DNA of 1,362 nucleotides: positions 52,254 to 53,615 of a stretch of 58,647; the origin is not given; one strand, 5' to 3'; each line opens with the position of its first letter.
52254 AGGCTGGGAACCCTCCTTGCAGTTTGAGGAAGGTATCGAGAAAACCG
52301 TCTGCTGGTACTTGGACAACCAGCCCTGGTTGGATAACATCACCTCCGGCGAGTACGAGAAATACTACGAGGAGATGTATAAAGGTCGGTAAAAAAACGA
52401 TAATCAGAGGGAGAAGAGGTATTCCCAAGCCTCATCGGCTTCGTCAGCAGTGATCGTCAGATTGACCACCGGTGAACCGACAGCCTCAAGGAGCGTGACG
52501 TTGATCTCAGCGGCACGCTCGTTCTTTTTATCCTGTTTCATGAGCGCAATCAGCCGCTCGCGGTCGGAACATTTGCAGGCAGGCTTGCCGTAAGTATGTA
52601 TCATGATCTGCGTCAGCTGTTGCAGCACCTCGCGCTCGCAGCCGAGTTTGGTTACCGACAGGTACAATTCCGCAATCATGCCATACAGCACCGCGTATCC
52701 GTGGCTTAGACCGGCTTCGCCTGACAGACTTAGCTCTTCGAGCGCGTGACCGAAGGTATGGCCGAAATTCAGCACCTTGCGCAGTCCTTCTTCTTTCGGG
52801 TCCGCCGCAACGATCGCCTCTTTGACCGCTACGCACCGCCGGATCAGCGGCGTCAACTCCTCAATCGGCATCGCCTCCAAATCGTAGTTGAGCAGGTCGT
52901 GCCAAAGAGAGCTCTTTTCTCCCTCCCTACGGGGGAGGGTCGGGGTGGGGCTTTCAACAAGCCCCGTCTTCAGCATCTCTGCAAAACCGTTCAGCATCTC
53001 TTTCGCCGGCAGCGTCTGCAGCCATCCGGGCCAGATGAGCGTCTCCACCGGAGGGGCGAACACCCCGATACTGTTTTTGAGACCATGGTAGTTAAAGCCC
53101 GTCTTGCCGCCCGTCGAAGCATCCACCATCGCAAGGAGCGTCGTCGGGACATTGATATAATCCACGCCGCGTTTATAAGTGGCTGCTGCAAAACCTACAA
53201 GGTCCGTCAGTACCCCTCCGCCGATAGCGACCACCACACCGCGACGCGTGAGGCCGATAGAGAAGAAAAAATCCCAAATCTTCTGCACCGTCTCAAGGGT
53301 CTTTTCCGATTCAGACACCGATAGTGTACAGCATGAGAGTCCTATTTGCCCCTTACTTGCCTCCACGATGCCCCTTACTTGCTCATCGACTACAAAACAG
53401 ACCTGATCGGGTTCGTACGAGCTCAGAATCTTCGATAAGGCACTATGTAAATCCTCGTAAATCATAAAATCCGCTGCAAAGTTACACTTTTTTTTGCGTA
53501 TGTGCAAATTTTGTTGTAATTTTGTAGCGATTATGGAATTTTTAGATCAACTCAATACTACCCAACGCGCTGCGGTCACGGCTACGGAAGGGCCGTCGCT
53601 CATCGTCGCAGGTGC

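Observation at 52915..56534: GC-rich hairpin element of about 35 bp inserted in frame in four neighbouring genes, in both orientations (analogous to Rickettsia palindromic elements)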

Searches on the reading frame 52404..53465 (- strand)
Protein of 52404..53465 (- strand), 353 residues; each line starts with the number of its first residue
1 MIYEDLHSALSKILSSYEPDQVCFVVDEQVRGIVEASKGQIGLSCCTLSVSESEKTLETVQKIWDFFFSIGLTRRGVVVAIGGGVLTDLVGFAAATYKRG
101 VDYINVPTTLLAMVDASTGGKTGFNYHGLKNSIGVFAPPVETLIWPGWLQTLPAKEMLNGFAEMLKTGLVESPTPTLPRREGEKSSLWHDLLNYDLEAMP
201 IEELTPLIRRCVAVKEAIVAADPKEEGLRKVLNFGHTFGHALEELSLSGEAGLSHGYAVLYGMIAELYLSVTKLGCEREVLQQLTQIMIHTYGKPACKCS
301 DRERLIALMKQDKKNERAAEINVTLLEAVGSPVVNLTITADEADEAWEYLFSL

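Call 12: search_solved_structures(query=window:52404-53465:-, show_alignments=2)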
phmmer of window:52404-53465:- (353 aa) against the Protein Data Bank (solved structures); distinct sequences matched with E-value up to 0.001: 16.
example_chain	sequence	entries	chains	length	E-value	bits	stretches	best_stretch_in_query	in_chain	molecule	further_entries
3qbd_A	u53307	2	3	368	1.7e-45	158.8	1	48-332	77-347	3-dehydroquinate synthase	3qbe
6c5c_A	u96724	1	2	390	2.5e-44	155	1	45-304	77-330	3-dehydroquinate synthase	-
3okf_A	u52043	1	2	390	1e-43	153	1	48-265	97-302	3-dehydroquinate synthase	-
7u5s_A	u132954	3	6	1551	3.4e-43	151.2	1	45-304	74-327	Pentafunctional AROM polypeptide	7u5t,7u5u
6hqv_A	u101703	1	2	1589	2.2e-41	145.3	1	41-333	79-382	Pentafunctional AROM polypeptide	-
3zok_A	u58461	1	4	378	4.7e-40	140.9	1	30-276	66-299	3-DEHYDROQUINATE SYNTHASE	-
5eks_A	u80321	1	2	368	2.5e-39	138.5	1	43-335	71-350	3-dehydroquinate synthase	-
1xag_A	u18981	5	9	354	2.9e-39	138.3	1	48-334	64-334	3-dehydroquinate synthase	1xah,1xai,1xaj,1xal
5hvn_A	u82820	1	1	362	5.7e-39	137.4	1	41-331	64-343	3-dehydroquinate synthase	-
6lk2_A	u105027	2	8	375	5.9e-38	134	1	49-265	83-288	3-dehydroquinate synthase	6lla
1dqs_A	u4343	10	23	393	7.2e-38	133.7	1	55-334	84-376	PROTEIN (3-DEHYDROQUINATE SYNTHASE) | 3-DEHYDROQUINATE SYNTHASE | Pentafunctional AROM polypeptide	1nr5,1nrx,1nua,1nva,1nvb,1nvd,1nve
4p53_A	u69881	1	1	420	2.6e-37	131.9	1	18-268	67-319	Cyclase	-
3clh_A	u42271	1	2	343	3.9e-37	131.3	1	42-276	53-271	3-dehydroquinate synthase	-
1ujn_A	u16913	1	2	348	5.2e-37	130.9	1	24-314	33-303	dehydroquinate synthase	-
5tpr_A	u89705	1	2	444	1.5e-28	103.1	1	42-263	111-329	3-dehydroquinate synthase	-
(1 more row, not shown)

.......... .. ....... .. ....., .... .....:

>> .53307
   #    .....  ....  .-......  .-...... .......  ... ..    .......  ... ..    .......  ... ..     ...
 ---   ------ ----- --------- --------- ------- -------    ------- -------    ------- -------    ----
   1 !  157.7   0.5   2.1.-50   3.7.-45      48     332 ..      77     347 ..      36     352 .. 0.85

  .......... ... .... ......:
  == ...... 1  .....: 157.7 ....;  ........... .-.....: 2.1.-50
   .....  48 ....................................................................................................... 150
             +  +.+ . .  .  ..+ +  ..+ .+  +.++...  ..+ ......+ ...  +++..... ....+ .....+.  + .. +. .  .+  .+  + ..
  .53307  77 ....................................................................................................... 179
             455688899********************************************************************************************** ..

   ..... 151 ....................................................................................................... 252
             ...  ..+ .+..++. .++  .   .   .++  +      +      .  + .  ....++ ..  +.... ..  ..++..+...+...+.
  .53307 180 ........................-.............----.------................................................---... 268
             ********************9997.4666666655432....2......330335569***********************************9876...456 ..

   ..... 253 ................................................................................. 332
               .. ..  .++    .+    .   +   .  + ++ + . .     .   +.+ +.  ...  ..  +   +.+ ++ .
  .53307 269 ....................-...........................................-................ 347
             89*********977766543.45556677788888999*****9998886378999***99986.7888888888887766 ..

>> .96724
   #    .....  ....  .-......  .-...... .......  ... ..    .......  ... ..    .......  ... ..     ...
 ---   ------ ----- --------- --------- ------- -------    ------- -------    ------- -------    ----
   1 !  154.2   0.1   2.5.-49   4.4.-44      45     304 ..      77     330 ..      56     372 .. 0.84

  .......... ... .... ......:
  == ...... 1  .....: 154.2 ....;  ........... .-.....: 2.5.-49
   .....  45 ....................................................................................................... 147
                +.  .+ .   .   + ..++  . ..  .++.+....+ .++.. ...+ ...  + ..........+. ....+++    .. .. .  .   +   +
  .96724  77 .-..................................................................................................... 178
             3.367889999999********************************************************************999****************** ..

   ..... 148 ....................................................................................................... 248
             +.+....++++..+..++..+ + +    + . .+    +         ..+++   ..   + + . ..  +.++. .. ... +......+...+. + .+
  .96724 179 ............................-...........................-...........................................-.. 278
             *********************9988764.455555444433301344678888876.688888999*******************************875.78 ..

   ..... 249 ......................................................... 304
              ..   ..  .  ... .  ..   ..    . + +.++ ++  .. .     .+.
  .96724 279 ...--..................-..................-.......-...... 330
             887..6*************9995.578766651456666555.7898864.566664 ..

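Call 13: search_protein_families(library=pfam, proteins=[window:52404-53465:-])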
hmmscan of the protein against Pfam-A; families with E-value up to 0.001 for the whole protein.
window:52404-53465:- (353 aa): 4 families
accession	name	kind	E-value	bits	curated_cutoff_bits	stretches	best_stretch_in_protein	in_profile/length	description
PF01761.26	DHQ_synthase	-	3.3e-39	133.5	24.2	1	47-157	3-113/115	3-dehydroquinate synthase N-terminal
PF24621.2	DHQS_C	-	4.1e-30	105.1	27.6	1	160-315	1-144/144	3-dehydroquinate synthase C-terminal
PF13685.12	Fe-ADH_2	-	5.9e-07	30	28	1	5-110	5-108/149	Iron-containing alcohol dehydrogenase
PF00465.25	Fe-ADH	-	2.2e-06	27.8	31.3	1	7-109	11-130/168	Iron-containing alcohol dehydrogenase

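Call 14: find_homologous_proteins(query=window:52404-53465:-, max_evalue=1e-40)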
Query window:52404-53465:- (353 aa): 4231 proteins with E <= 1e-40 among 8000 candidates; the best 120 are listed.
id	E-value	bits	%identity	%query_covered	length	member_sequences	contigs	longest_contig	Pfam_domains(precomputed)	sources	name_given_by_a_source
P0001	1.8e-223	759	96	100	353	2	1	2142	PF13685.13,PF24621.3,PF00465.26,PF01761.27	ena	-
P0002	3.8e-223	758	95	100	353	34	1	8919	PF13685.13,PF24621.3,PF00465.26,PF01761.27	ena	-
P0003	4.9e-223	757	95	100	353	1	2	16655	PF13685.13,PF24621.3,PF00465.26,PF01761.27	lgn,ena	-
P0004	4.9e-223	757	95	100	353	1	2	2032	PF13685.13,PF24621.3,PF00465.26,PF01761.27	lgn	-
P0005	5.3e-223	757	95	100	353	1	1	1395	PF13685.13,PF24621.3,PF00465.26,PF01761.27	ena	-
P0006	3.7e-221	751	92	100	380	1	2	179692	PF13685.13,PF24621.3,PF00465.26,PF01761.27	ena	-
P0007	5.5e-219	744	93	100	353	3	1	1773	PF13685.13,PF24621.3,PF00465.26,PF01761.27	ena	-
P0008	1.8e-218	742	93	100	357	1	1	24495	PF13685.13,PF24621.3,PF00465.26,PF01761.27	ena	-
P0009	3.1e-216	735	93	100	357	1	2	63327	PF13685.13,PF24621.3,PF00465.26,PF01761.27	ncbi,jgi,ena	-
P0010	3.2e-216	735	92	100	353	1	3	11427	PF13685.13,PF24621.3,PF00465.26,PF01761.27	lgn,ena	-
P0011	3.0e-215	732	92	100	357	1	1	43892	PF13685.13,PF24621.3,PF01761.27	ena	-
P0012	5.5e-214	728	90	100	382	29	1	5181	PF13685.13,PF24621.3,PF00465.26,PF01761.27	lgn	-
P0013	3.8e-213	725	91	100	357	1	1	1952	PF13685.13,PF24621.3,PF00465.26,PF01761.27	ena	-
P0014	7.0e-213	724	91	100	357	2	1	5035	PF13685.13,PF24621.3,PF00465.26,PF01761.27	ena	-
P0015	1.5e-212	723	92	96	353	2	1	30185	PF13685.13,PF24621.3,PF01761.27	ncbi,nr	ncbi:MAG: 3-dehydroquinate synthase [Paludibacteraceae bacterium]|nr:3-dehydroquinate synthase [Palu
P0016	6.8e-212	721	93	100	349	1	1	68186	PF13685.13,PF24621.3,PF00465.26,PF01761.27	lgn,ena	-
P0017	7.9e-212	721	93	100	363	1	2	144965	PF13685.13,PF24621.3,PF00465.26,PF01761.27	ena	-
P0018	9.4e-211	717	92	100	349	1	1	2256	PF13685.13,PF24621.3,PF00465.26,PF01761.27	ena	-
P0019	9.6e-211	717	92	100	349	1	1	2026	PF13685.13,PF24621.3,PF00465.26,PF01761.27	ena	-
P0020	9.7e-211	717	92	100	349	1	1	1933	PF13685.13,PF24621.3,PF00465.26,PF01761.27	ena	-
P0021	2.7e-210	716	91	100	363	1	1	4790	PF13685.13,PF24621.3,PF00465.26,PF01761.27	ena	-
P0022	8.5e-210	714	92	100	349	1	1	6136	PF13685.13,PF24621.3,PF00465.26,PF01761.27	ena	-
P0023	8.8e-210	714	91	100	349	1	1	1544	PF13685.13,PF24621.3,PF00465.26,PF01761.27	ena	-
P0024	1.9e-209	713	91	100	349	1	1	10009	PF13685.13,PF24621.3,PF00465.26,PF01761.27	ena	-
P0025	2.1e-209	713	92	100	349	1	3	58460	PF13685.13,PF24621.3,PF00465.26,PF01761.27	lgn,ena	-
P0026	3.0e-209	712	91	100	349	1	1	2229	PF13685.13,PF24621.3,PF00465.26,PF01761.27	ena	-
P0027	6.7e-209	711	92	100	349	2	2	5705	PF13685.13,PF24621.3,PF00465.26,PF01761.27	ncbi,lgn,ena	-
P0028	6.7e-209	711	92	100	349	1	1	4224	PF13685.13,PF24621.3,PF00465.26,PF01761.27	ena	-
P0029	7.9e-209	711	91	100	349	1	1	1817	PF13685.13,PF24621.3,PF00465.26,PF01761.27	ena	-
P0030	8.7e-209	711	91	100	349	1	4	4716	PF13685.13,PF24621.3,PF00465.26,PF01761.27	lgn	-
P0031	1.2e-208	710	92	100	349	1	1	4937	PF13685.13,PF24621.3,PF01761.27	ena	-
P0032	1.5e-208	710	91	100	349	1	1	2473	PF13685.13,PF24621.3,PF00465.26,PF01761.27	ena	-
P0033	1.6e-208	710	91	100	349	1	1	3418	PF13685.13,PF24621.3,PF00465.26,PF01761.27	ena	-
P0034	3.0e-208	709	91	100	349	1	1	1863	PF13685.13,PF24621.3,PF00465.26,PF01761.27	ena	-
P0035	4.3e-208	708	91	100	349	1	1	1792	PF13685.13,PF24621.3,PF00465.26,PF01761.27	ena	-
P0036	4.3e-208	708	91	100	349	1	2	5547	PF13685.13,PF24621.3,PF00465.26,PF01761.27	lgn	-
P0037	5.7e-208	708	90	100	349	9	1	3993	PF13685.13,PF24621.3,PF00465.26,PF01761.27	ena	-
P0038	5.8e-208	708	91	100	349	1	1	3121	PF13685.13,PF24621.3,PF00465.26,PF01761.27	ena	-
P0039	7.2e-208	708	91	100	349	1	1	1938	PF13685.13,PF24621.3,PF01761.27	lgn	-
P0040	7.6e-208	707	91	100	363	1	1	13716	PF13685.13,PF24621.3,PF00465.26,PF01761.27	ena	-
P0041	1.1e-207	707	91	100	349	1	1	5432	PF13685.13,PF24621.3,PF00465.26,PF01761.27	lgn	-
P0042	1.3e-207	707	90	100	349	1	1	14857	PF13685.13,PF24621.3,PF00465.26,PF01761.27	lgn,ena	-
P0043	2.2e-207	706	91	100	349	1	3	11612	PF13685.13,PF24621.3,PF00465.26,PF01761.27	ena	-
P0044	2.3e-207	706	91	100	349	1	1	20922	PF13685.13,PF24621.3,PF00465.26,PF01761.27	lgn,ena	-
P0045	2.8e-207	706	90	100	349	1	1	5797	PF13685.13,PF24621.3,PF00465.26,PF01761.27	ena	-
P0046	4.5e-207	705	91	100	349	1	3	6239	PF13685.13,PF24621.3,PF00465.26,PF01761.27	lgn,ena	-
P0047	5.6e-207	705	90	100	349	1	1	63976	PF13685.13,PF24621.3,PF00465.26,PF01761.27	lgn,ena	-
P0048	1.0e-206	704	90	100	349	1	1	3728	PF13685.13,PF24621.3,PF00465.26,PF01761.27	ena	-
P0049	1.8e-206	703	90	100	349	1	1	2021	PF13685.13,PF24621.3,PF00465.26,PF01761.27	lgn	-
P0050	1.9e-206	703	91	100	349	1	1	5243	PF13685.13,PF24621.3,PF00465.26,PF01761.27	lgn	-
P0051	2.1e-206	703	90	100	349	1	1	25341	PF13685.13,PF24621.3,PF00465.26,PF01761.27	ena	-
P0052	2.3e-206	703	91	100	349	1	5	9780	PF13685.13,PF24621.3,PF00465.26,PF01761.27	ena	-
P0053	3.7e-206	702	90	100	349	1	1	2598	PF13685.13,PF24621.3,PF00465.26,PF01761.27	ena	-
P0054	5.9e-206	701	91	100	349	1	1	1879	PF13685.13,PF24621.3,PF00465.26,PF01761.27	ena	-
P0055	1.2e-205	700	90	100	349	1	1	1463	PF13685.13,PF24621.3,PF00465.26,PF01761.27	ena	-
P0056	1.7e-205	700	90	100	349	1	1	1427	PF24621.3,PF01761.27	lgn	-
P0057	4.3e-205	698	90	100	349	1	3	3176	PF13685.13,PF24621.3,PF01761.27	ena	-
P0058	4.4e-205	698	90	100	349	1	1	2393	PF13685.13,PF24621.3,PF00465.26,PF01761.27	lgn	-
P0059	2.0e-204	696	89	100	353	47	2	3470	PF13685.13,PF24621.3,PF00465.26,PF01761.27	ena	-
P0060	3.5e-203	692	90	100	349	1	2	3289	PF13685.13,PF24621.3,PF00465.26,PF01761.27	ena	-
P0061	9.1e-202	688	89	100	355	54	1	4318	PF13685.13,PF24621.3,PF00465.26,PF01761.27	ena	-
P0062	9.6e-202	687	89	100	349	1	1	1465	PF13685.13,PF24621.3,PF00465.26,PF01761.27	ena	-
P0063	1.1e-199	681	88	100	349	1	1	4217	PF13685.13,PF24621.3,PF00465.26,PF01761.27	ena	-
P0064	7.4e-199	678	88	100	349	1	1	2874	PF13685.13,PF24621.3,PF00465.26,PF01761.27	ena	-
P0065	1.0e-197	674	88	100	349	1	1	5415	PF13685.13,PF24621.3,PF00465.26,PF01761.27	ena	-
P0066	4.9e-196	669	86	100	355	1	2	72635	PF24621.3,PF01761.27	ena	-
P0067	5.0e-195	665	85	100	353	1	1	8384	PF13685.13,PF24621.3,PF01761.27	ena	-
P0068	4.2e-194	662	80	100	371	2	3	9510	PF13685.13,PF24621.3,PF00465.26,PF01761.27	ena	-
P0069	1.2e-193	661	85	100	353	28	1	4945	PF13685.13,PF24621.3,PF00465.26,PF01761.27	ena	-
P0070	1.3e-193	661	85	100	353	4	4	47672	PF13685.13,PF24621.3,PF01761.27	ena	-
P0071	5.8e-191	652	85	100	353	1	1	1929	PF13685.13,PF24621.3,PF01761.27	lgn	-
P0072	6.0e-185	632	82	100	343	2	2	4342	PF13685.13,PF24621.3,PF01761.27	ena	-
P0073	1.1e-184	631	84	100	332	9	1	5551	PF24621.3,PF01761.27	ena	-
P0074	4.8e-181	619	91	86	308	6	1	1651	PF24621.3,PF01761.27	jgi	jgi:3-dehydroquinate synthase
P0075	3.4e-175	600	90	86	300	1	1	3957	PF24621.3,PF01761.27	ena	-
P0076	3.1e-174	597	90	86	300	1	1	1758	PF24621.3,PF01761.27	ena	-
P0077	4.5e-174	596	89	86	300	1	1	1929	PF24621.3,PF01761.27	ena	-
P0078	4.8e-168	577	77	100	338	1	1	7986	PF13685.13,PF24621.3,PF01761.27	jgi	-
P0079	6.4e-156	537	67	100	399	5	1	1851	PF24621.3,PF01761.27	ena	-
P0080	3.7e-151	521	69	100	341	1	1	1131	PF13685.13,PF24621.3,PF01761.27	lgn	-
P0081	4.7e-151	521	88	78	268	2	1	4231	PF24621.3,PF01761.27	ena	-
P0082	9.2e-151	520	67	100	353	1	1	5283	PF24621.3,PF01761.27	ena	-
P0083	3.0e-150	518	66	100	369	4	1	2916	PF24621.3,PF01761.27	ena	-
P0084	6.5e-150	517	67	100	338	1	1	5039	PF24621.3,PF01761.27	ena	-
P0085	1.4e-149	516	65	100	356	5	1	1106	PF24621.3,PF01761.27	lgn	-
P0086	1.6e-149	516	67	100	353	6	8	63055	PF24621.3,PF01761.27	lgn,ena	-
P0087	3.1e-149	515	68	100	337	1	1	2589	PF13685.13,PF24621.3,PF01761.27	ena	-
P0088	8.2e-149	513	66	100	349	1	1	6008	PF24621.3,PF01761.27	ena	-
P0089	8.5e-149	513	67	100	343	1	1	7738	PF13685.13,PF24621.3,PF01761.27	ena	-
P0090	3.0e-148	512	67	100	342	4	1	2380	PF24621.3,PF01761.27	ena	-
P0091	4.5e-148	511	66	100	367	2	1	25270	PF24621.3,PF01761.27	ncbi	-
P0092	5.3e-148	511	66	100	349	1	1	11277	PF24621.3,PF01761.27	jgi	-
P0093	5.4e-148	511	67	100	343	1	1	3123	PF13685.13,PF24621.3,PF01761.27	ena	-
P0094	5.5e-148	511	65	100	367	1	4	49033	PF24621.3,PF01761.27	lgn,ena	-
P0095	5.7e-148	511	66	100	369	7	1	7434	PF24621.3,PF01761.27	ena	-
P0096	6.5e-148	510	66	100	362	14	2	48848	PF24621.3,PF01761.27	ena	-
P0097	7.6e-148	510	66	100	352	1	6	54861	PF24621.3,PF01761.27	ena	-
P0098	1.3e-147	509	66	100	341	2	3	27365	PF13685.13,PF24621.3,PF01761.27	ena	-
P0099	1.6e-147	509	65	100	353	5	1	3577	PF13685.13,PF24621.3,PF01761.27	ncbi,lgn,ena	-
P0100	1.8e-147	509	66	100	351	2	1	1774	PF24621.3,PF01761.27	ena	-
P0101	2.4e-147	509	66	100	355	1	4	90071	PF24621.3,PF00465.26,PF01761.27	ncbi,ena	-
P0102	2.6e-147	508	68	100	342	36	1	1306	PF13685.13,PF24621.3,PF01761.27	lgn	-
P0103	3.0e-147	508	67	100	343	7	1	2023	PF24621.3,PF01761.27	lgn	-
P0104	4.8e-147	508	65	100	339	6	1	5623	PF24621.3,PF01761.27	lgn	-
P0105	5.5e-147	507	67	100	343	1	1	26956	PF13685.13,PF24621.3,PF01761.27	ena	-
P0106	5.7e-147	507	67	100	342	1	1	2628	PF13685.13,PF24621.3,PF01761.27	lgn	-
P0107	6.1e-147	507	65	100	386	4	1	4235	PF24621.3,PF01761.27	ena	-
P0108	7.0e-147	507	66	100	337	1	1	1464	PF13685.13,PF24621.3,PF01761.27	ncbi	-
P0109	8.3e-147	507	64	100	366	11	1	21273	PF13685.13,PF24621.3,PF01761.27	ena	-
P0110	9.9e-147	507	66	100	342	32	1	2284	PF13685.13,PF24621.3,PF01761.27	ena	-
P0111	1.0e-146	506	65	100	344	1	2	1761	PF24621.3,PF01761.27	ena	-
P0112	1.1e-146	506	66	100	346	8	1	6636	PF13685.13,PF24621.3,PF01761.27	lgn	-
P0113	1.3e-146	506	66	100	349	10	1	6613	PF24621.3,PF01761.27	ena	-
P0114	1.4e-146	506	66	100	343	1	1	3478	PF13685.13,PF24621.3,PF01761.27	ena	-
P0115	2.1e-146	505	66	100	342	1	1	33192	PF24621.3,PF01761.27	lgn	-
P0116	2.3e-146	505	66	100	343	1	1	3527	PF13685.13,PF24621.3,PF01761.27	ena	-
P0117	2.7e-146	505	65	100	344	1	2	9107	PF24621.3,PF01761.27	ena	-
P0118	2.8e-146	505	66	100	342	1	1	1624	PF24621.3,PF01761.27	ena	-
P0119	3.1e-146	505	66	100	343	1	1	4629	PF13685.13,PF24621.3,PF01761.27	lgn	-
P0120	3.1e-146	505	66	100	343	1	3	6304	PF13685.13,PF24621.3,PF01761.27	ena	-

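Call 17: find_encoding_contigs(protein=P0061, flank=10000, max_places=3)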
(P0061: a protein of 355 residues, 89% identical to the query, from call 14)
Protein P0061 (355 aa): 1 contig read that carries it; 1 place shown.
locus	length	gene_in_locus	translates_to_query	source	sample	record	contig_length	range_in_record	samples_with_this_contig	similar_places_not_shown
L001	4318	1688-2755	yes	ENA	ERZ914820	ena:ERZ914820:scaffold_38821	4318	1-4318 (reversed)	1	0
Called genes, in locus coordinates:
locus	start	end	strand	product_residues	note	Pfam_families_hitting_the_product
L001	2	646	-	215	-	?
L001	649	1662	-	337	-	PF00580:UvrD-helicase, PF13245:AAA_19, PF13604:AAA_30 (weak), PF13361:UvrD_C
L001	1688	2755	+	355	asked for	PF00465:Fe-ADH, PF13685:Fe-ADH_2 (weak), PF01761:DHQ_synthase, PF24621:DHQS_C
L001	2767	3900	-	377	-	PF01073:3Beta_HSD, PF01370:Epimerase, PF02719:Polysacc_synt_2, PF04321:RmlD_sub_bind (weak), PF16363:GDP_Man_Dehyd, PF07993:NAD_binding_4, PF16363:GDP_Man_Dehyd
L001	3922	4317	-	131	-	?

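Call 18: find_encoding_contigs(protein=P0078, flank=10000, max_places=3)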
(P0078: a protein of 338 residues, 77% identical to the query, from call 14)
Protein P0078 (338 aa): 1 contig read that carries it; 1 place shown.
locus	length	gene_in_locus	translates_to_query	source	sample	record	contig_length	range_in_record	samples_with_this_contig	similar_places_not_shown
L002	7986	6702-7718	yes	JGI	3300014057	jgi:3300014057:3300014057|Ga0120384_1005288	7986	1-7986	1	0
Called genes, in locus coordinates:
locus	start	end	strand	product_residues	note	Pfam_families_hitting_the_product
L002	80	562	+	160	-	-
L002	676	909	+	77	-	PF12668:DUF3791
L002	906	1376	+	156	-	PF13151:DUF3990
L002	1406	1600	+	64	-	-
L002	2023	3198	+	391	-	PF13439:Glyco_transf_4, PF13579:Glyco_trans_4_4, PF20706:GT4-conflict (weak), PF00534:Glycos_transf_1, PF13692:Glyco_trans_1_4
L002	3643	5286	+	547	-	PF00691:OmpA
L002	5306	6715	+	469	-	-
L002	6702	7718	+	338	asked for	PF13685:Fe-ADH_2 (weak), PF01761:DHQ_synthase, PF24621:DHQS_C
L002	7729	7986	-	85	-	?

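Call 21: find_encoding_contigs(protein=P0016, flank=10000, max_places=2)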
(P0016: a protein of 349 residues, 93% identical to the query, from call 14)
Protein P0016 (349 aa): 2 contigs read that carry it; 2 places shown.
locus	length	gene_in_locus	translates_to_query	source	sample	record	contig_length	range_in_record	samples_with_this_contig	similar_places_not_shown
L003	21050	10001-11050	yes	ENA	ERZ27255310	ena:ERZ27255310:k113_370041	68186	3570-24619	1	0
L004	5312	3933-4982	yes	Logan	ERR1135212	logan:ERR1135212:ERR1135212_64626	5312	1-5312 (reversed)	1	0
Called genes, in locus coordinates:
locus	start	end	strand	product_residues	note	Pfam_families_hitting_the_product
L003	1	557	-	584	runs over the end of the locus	-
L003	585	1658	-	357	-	-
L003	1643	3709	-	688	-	PF26628:DUF8202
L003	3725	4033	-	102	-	-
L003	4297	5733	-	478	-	-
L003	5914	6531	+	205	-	PF00485:PRK, PF01121:CoaE (faint), PF01712:dNK (faint), PF13238:AAA_18 (weak)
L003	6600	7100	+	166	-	PF02417:Chromate_transp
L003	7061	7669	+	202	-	PF02417:Chromate_transp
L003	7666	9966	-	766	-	PF00580:UvrD-helicase, PF13245:AAA_19, PF13604:AAA_30 (faint), PF01443:Viral_helicase1 (faint), PF13361:UvrD_C, PF13538:UvrD_C_2, PF21196:PcrA_UvrD_tudor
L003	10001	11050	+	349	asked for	PF00465:Fe-ADH (weak), PF13685:Fe-ADH_2 (weak), PF01761:DHQ_synthase, PF24621:DHQS_C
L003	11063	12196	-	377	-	PF01073:3Beta_HSD, PF01370:Epimerase, PF02719:Polysacc_synt_2, PF04321:RmlD_sub_bind (weak), PF16363:GDP_Man_Dehyd, PF07993:NAD_binding_4, PF16363:GDP_Man_Dehyd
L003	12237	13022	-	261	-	PF03099:BPL_LplA_LipB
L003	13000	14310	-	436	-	PF02113:Peptidase_S13, PF13354:Beta-lactamase2 (weak)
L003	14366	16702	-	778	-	PF00070:Pyr_redox (faint), PF10418:DHODB_Fe-S_bind, PF14691:Fer4_20, PF01262:AlaDh_PNT_C (faint), PF07992:Pyr_redox_2, PF13450:NAD_binding_8 (weak), PF13738:Pyr_redox_3 (faint)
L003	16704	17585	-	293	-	PF01791:DeoC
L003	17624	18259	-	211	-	PF02666:PS_Dcarbxylase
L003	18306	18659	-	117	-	-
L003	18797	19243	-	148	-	-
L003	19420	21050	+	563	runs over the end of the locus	PF00515:TPR_1, PF07719:TPR_2, PF13181:TPR_8 (weak), PF13424:TPR_12 (weak), PF13431:TPR_17 (faint), PF13414:TPR_11, PF13432:TPR_16 (weak)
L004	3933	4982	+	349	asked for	PF00465:Fe-ADH (weak), PF13685:Fe-ADH_2 (weak), PF01761:DHQ_synthase, PF24621:DHQS_C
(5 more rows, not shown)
